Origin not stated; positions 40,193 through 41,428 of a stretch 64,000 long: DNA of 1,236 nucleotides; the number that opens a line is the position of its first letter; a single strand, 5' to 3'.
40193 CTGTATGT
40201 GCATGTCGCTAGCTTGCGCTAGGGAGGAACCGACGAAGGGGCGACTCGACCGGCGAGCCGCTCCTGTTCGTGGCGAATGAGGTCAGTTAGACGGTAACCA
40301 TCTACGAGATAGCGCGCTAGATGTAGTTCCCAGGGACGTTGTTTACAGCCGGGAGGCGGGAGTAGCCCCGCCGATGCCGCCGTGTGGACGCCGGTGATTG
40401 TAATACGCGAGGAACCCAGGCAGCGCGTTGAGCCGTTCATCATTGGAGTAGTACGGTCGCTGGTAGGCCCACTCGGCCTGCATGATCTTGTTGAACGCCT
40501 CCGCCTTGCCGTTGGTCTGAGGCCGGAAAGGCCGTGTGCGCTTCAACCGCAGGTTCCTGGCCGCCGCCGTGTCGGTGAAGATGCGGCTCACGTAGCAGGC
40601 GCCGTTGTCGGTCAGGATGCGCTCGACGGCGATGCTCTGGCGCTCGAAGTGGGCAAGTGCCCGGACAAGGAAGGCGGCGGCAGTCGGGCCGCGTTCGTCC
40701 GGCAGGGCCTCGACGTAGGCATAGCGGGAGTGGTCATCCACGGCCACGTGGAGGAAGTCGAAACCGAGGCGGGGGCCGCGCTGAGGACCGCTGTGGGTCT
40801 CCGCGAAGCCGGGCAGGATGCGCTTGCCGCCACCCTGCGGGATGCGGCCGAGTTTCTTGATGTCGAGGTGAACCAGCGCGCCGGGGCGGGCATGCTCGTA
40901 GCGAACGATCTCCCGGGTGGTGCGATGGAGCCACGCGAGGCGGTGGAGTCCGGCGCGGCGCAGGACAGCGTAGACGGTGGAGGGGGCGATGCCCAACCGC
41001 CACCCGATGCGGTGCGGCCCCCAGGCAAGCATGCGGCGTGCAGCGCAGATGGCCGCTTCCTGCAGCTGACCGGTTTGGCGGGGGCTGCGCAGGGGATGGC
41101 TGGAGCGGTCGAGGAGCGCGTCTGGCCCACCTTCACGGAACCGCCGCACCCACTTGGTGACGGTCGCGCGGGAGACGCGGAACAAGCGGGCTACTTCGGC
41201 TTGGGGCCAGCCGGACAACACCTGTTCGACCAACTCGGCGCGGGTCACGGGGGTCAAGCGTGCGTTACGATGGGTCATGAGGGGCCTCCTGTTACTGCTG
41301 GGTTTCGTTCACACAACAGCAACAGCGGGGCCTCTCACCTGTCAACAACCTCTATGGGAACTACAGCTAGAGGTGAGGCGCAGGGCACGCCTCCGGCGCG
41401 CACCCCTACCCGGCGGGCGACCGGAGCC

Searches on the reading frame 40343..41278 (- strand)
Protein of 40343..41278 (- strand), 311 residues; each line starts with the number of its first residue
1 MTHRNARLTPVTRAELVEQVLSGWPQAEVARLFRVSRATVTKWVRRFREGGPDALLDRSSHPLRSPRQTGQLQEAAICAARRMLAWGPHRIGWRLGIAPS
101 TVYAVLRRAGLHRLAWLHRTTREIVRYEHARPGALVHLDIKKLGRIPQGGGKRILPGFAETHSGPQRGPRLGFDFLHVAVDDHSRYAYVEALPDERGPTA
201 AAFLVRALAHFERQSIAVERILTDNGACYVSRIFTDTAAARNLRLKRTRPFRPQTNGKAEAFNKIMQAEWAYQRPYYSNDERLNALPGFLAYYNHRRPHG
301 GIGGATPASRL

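Call 86: search_protein_families(library=pfam, proteins=[window:40343-41278:-])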
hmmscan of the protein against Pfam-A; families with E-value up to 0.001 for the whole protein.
window:40343-41278:- (311 aa): 11 families
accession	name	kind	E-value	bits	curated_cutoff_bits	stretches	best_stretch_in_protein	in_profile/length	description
PF13518.12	HTH_28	-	6e-18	65.1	25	1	13-59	2-48/52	Helix-turn-helix domain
PF13683.12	rve_3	-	2.8e-15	56.3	26.5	1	243-307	3-67/67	Integrase core domain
PF13384.12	HTH_23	-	1.1e-14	54.1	24.6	1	11-56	5-50/50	Homeodomain-like domain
PF00665.32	rve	-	1.6e-14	54.4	32.6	1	130-253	2-102/102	Integrase core domain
PF13011.12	LZ_Tnp_IS481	-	6.1e-13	49.3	22.2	1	2-74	3-76/85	leucine-zipper of insertion element IS481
PF13551.12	HTH_29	-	6.7e-13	49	28.1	1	13-66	1-56/64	Winged helix-turn helix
PF13565.12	HTH_32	-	6.7e-12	46.2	33.7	1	39-106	1-73/73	Homeodomain-like domain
PF08281.18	Sigma70_r4_2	-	6.3e-06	26.2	25.7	1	7-46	10-49/54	Sigma-70, region 4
PF13542.12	HTH_Tnp_ISL3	-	1e-05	25.3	27.4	1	4-47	8-50/51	Helix-turn-helix domain of transposase family ISL3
PF06056.18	Terminase_5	-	1.7e-05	25.1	20.3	0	21-55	11-45/58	Putative ATPase subunit of terminase (gpP-like)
PF12728.13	HTH_17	-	0.0003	21.4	27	0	27-46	5-24/51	Helix-turn-helix domain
